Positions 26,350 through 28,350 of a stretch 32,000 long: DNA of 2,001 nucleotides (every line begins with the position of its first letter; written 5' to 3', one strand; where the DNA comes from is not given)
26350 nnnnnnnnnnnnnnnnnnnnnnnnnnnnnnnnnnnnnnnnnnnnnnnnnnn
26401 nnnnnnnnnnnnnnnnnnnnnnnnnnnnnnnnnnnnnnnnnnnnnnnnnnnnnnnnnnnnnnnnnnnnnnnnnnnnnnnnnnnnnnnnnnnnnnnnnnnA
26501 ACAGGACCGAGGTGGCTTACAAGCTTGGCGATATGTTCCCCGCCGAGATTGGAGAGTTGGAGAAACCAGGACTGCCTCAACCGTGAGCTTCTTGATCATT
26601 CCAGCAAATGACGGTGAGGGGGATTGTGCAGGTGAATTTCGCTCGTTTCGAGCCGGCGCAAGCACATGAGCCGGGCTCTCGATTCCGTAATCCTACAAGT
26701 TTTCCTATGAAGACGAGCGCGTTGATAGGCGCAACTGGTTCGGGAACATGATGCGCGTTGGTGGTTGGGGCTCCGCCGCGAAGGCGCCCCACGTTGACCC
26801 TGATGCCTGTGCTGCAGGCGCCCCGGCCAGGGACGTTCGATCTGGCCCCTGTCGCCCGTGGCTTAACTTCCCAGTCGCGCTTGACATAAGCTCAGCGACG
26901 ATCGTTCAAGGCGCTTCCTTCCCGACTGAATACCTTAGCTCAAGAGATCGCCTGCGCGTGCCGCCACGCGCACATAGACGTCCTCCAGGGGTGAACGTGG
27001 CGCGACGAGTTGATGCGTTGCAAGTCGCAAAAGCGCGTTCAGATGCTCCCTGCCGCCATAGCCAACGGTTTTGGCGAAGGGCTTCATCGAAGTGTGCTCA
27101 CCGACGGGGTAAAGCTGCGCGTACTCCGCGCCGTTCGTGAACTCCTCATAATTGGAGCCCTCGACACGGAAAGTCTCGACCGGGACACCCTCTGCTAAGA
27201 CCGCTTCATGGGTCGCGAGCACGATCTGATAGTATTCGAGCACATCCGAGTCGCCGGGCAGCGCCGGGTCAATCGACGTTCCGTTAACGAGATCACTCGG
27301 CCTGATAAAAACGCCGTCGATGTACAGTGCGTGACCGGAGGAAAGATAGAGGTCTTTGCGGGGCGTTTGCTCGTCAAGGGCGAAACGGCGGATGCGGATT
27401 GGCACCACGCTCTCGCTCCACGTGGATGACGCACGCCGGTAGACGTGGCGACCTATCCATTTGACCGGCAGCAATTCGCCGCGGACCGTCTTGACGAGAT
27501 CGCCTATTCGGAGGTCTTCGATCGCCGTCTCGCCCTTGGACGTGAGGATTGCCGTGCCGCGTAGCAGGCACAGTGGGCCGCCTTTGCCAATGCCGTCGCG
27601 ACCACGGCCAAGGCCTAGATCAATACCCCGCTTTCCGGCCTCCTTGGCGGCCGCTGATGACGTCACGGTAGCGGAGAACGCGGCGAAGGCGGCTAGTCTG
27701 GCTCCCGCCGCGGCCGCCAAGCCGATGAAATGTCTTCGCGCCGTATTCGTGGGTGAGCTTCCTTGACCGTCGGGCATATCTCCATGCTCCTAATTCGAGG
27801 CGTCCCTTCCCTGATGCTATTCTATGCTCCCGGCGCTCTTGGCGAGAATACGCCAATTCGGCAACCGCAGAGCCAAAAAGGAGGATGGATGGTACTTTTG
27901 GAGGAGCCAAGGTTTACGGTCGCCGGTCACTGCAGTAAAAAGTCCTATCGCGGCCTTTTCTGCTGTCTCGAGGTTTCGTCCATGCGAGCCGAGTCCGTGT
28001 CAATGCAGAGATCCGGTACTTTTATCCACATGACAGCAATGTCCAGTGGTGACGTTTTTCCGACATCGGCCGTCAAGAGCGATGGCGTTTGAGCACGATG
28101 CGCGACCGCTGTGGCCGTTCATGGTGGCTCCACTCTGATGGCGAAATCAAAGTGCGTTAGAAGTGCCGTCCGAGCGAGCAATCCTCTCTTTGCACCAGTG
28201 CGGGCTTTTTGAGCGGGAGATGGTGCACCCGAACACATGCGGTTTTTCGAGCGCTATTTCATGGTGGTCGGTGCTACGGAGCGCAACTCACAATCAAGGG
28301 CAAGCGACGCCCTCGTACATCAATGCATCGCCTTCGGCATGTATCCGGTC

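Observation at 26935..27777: Minimal Tat-exported Hint-domain protein whose only upstream cargo is a short Gly/Lys/Arg-rich peptide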

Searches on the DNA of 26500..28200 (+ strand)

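Call 11: search_dna_similar(query=window:26500-28200:+, collection=plasmids, mode=near, max_rows=15)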
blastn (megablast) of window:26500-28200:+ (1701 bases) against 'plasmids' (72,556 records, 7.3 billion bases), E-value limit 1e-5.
Records with a match: 31; places in all: 32; records where one place covers at least 80% of the query: 26.
Best place of each record, by identity: >=99% 12; 95-99% 11; 80-90% 8.
By first word of the organism name: Sinorhizobium 31.
By predicted mobility (MOB-suite, as given by PLSDB): mobilizable 30; non-mobilizable 1.
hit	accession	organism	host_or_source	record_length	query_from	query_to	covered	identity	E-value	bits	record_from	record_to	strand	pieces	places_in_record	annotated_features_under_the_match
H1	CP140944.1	Sinorhizobium meliloti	Medicago lupulina,whole organism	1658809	1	1701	100%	99.4%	0e+0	3085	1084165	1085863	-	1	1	Hint domain-containing protein | response regulator transcription factor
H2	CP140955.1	Sinorhizobium meliloti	Medicago lupulina,whole organism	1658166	1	1701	100%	99.4%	0e+0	3085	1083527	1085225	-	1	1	Hint domain-containing protein | response regulator transcription factor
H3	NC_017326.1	Sinorhizobium meliloti SM11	-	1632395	1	1701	100%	99.3%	0e+0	3072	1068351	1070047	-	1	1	none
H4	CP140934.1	Sinorhizobium meliloti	Medicago lupulina,whole organism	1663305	1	1701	100%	99.2%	0e+0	3068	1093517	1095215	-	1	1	Hint domain-containing protein | response regulator transcription factor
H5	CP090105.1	Sinorhizobium meliloti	Medicago,Cell culture,Plant nodule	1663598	1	1701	100%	99.2%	0e+0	3062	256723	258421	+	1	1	Hint domain-containing protein | response regulator transcription factor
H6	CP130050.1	Sinorhizobium meliloti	Medicago,Cell culture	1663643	1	1701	100%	99.2%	0e+0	3062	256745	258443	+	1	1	Hint domain-containing protein | response regulator transcription factor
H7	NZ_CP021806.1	Sinorhizobium meliloti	Medicago truncatula,Single Cell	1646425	1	1701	100%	99.2%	0e+0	3061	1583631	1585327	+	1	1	none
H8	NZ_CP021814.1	Sinorhizobium meliloti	Medicago truncatula,Single Cell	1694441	1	1701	100%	99.1%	0e+0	3057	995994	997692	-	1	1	none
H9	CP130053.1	Sinorhizobium meliloti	Medicago,Cell culture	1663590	1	1701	100%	99.1%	0e+0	3057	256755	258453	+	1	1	Hint domain-containing protein | response regulator transcription factor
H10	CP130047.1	Sinorhizobium meliloti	Medicago,Cell culture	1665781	1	1701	100%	99.0%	0e+0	3048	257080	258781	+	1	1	none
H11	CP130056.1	Sinorhizobium meliloti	Medicago,Cell culture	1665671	1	1701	100%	98.9%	0e+0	3037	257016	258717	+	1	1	Hint domain-containing protein | hypothetical protein (x2)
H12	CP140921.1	Sinorhizobium meliloti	Medicago lupulina,whole organism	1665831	1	1701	100%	97.0%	0e+0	2859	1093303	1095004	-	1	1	Hint domain-containing protein | response regulator transcription factor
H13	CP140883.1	Sinorhizobium meliloti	Medicago lupulina,whole organism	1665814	1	1701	100%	97.0%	0e+0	2859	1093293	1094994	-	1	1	Hint domain-containing protein | response regulator transcription factor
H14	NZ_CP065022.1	Sinorhizobium meliloti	Medicago sativa subsp. varia (Martyn) ...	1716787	1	1701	100%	97.0%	0e+0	2854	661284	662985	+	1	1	none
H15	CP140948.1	Sinorhizobium meliloti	Medicago lupulina,whole organism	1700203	1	1701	100%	97.0%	0e+0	2854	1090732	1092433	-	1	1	Hint domain-containing protein | response regulator transcription factor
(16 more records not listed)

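Call 13: get_annotated_region(hit=H1, flank=8000)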
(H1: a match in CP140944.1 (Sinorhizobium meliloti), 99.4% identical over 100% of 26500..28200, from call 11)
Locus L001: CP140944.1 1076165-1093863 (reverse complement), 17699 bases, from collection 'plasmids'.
description: Sinorhizobium meliloti strain ml66 plasmid pMl9, complete sequence
organism: Sinorhizobium meliloti (NCBI taxid 382)
taxonomy: Bacteria; Pseudomonadota; Alphaproteobacteria; Hyphomicrobiales; Rhizobiaceae; Sinorhizobium; Sinorhizobium meliloti
host: -; source: Medicago lupulina,whole organism; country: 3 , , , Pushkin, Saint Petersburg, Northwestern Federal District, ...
typing (MOB-suite, as given by PLSDB): mobilizable; relaxase MOBQ
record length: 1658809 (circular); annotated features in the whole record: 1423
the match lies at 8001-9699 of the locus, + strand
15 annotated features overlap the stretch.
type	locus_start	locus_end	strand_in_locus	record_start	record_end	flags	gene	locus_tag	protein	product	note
CDS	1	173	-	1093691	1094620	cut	rfbD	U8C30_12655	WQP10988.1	dTDP-4-dehydrorhamnose reductase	-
CDS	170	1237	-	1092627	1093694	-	rfbB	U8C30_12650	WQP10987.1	dTDP-glucose 4,6-dehydratase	-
CDS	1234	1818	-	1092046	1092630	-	rfbC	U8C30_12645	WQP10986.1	dTDP-4-dehydrorhamnose 3,5-epimerase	-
CDS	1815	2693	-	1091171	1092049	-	rfbA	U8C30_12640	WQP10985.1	glucose-1-phosphate thymidylyltransferase RfbA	-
CDS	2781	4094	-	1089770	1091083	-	-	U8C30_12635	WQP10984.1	polysaccharide biosynthesis/export family protein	-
CDS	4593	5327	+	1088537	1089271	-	-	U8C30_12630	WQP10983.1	response regulator transcription factor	-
CDS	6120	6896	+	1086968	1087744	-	-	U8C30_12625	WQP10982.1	response regulator transcription factor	-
CDS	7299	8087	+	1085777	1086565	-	-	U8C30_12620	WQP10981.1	response regulator transcription factor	-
CDS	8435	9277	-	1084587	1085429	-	-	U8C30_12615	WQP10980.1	Hint domain-containing protein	-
CDS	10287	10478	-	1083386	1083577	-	-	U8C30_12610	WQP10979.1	hypothetical protein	-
CDS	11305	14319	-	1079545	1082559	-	-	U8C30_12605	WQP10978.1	AsmA family protein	-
CDS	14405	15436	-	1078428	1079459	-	-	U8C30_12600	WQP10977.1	LacI family DNA-binding transcriptional regulator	-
CDS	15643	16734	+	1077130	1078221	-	-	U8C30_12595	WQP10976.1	fatty acid desaturase family protein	-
CDS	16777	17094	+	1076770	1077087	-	-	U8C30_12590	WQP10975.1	MocE family 2Fe-2S type ferredoxin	-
CDS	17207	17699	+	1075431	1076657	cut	-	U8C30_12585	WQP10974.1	FAD-dependent oxidoreductase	-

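Call 70: search_dna_similar(query=window:26935-27777:+, collection=plasmids, mode=distant, max_rows=40, rows=spread)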
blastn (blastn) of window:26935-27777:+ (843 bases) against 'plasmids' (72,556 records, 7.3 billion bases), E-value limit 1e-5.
Records with a match: 44; places in all: 72; records where one place covers at least 80% of the query: 26.
Best place of each record, by identity: >=99% 9; 95-99% 17; 80-90% 4; 60-80% 14.
By first word of the organism name: Sinorhizobium 42; Pararhizobium 1; Phyllobacterium 1.
By predicted mobility (MOB-suite, as given by PLSDB): mobilizable 34; non-mobilizable 5; conjugative 5.
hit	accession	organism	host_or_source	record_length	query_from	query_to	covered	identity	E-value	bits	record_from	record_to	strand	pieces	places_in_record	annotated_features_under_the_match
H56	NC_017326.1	Sinorhizobium meliloti SM11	-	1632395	1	843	100%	99.4%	0e+0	1498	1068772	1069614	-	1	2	none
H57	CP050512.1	Sinorhizobium meliloti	Medicago sativa,cell culture,root nodule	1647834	1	843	100%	99.4%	0e+0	1498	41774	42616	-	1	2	Hint domain-containing protein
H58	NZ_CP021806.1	Sinorhizobium meliloti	Medicago truncatula,Single Cell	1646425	1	843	100%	99.3%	0e+0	1494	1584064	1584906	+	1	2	none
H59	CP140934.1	Sinorhizobium meliloti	Medicago lupulina,whole organism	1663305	1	843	100%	99.3%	0e+0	1494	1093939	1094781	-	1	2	Hint domain-containing protein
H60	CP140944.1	Sinorhizobium meliloti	Medicago lupulina,whole organism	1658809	1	843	100%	99.3%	0e+0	1494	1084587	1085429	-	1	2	Hint domain-containing protein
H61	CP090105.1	Sinorhizobium meliloti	Medicago,Cell culture,Plant nodule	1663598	1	843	100%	99.1%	0e+0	1485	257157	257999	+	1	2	Hint domain-containing protein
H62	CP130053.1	Sinorhizobium meliloti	Medicago,Cell culture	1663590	1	843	100%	99.1%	0e+0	1485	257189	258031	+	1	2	Hint domain-containing protein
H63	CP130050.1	Sinorhizobium meliloti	Medicago,Cell culture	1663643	1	843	100%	99.1%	0e+0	1485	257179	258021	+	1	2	Hint domain-containing protein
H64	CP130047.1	Sinorhizobium meliloti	Medicago,Cell culture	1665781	1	843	100%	98.9%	0e+0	1479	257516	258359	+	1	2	none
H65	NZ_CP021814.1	Sinorhizobium meliloti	Medicago truncatula,Single Cell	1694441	1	843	100%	98.9%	0e+0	1480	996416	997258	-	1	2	none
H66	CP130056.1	Sinorhizobium meliloti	Medicago,Cell culture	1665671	1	843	100%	98.7%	0e+0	1466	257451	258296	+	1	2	Hint domain-containing protein | hypothetical protein (x2)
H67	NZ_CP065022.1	Sinorhizobium meliloti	Medicago sativa subsp. varia (Martyn) ...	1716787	1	843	100%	98.5%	0e+0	1462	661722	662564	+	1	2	none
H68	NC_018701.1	Sinorhizobium meliloti Rm41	-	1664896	1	843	100%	98.3%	0e+0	1458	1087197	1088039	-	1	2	none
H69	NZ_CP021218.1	Sinorhizobium meliloti RU11/001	-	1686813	1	843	100%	98.3%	0e+0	1458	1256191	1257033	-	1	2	none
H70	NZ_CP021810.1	Sinorhizobium meliloti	Medicago sativa,Single Cell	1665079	1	843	100%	98.3%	0e+0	1458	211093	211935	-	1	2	none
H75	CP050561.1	Sinorhizobium meliloti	Melilotus officinalis,cell culture,root ...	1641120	1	843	100%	97.6%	0e+0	1431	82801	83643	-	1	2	Hint domain-containing protein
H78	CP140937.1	Sinorhizobium meliloti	Medicago lupulina,whole organism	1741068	2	843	100%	95.7%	0e+0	1357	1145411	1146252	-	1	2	Hint domain-containing protein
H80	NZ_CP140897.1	Sinorhizobium medicae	Medicago lupulina,whole organism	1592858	11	654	76%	86.5%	0e+0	770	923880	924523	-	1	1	none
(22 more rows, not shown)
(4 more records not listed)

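Call 71: get_annotated_region(hit=H78, flank=300)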
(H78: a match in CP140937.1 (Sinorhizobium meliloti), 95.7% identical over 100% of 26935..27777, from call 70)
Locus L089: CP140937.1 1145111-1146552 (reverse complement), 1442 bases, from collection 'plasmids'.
description: Sinorhizobium meliloti strain ml21 plasmid pSymB, complete sequence
organism: Sinorhizobium meliloti (NCBI taxid 382)
taxonomy: Bacteria; Pseudomonadota; Alphaproteobacteria; Hyphomicrobiales; Rhizobiaceae; Sinorhizobium; Sinorhizobium meliloti
host: -; source: Medicago lupulina,whole organism; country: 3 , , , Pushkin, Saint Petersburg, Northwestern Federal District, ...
typing (MOB-suite, as given by PLSDB): mobilizable; relaxase MOBQ
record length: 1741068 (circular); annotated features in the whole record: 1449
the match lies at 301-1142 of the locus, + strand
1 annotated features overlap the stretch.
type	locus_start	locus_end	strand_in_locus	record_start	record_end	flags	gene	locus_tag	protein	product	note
CDS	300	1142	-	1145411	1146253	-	-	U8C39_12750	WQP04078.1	Hint domain-containing protein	-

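Call 72: get_annotated_region(hit=H75, flank=300)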
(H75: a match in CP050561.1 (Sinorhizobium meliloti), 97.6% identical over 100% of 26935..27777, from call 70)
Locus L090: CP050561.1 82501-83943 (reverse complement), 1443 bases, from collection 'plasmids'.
description: Sinorhizobium meliloti strain RCAM1115 plasmid p_2, complete sequence
organism: Sinorhizobium meliloti (NCBI taxid 382)
taxonomy: Bacteria; Pseudomonadota; Alphaproteobacteria; Hyphomicrobiales; Rhizobiaceae; Sinorhizobium; Sinorhizobium meliloti
host: -; source: Melilotus officinalis,cell culture,root nodule; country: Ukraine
typing (MOB-suite, as given by PLSDB): mobilizable; relaxase MOBQ
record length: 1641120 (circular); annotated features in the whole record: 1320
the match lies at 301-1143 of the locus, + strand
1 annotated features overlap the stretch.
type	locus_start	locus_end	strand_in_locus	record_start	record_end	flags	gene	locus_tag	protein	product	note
CDS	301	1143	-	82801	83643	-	-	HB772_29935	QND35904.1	Hint domain-containing protein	-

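Call 73: get_annotated_region(hit=H80, flank=600)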
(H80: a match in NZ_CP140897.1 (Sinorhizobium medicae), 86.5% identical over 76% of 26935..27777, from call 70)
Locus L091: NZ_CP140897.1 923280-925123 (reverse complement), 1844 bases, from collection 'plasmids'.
description: Sinorhizobium medicae strain ml49 plasmid pSymB, complete sequence
organism: Sinorhizobium medicae (NCBI taxid 110321)
taxonomy: Bacteria; Pseudomonadota; Alphaproteobacteria; Hyphomicrobiales; Rhizobiaceae; Sinorhizobium; Sinorhizobium medicae
host: -; source: Medicago lupulina,whole organism; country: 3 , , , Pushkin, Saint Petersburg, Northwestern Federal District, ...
typing (MOB-suite, as given by PLSDB): mobilizable; relaxase MOBQ
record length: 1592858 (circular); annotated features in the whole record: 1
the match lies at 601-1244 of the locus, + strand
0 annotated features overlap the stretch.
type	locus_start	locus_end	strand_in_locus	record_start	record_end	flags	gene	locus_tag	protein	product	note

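Call 74: get_annotated_region(hit=H68, flank=300)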
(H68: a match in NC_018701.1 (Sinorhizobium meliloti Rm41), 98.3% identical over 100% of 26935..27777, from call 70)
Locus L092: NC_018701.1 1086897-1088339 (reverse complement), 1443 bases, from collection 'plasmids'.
description: Sinorhizobium meliloti Rm41 plasmid pSYMB, complete sequence
organism: Sinorhizobium meliloti Rm41 (NCBI taxid 1230587)
taxonomy: Bacteria; Pseudomonadota; Alphaproteobacteria; Hyphomicrobiales; Rhizobiaceae; Sinorhizobium; Sinorhizobium meliloti; Sinorhizobium meliloti Rm41
host: -; source: -; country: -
typing (MOB-suite, as given by PLSDB): mobilizable; relaxase MOBQ
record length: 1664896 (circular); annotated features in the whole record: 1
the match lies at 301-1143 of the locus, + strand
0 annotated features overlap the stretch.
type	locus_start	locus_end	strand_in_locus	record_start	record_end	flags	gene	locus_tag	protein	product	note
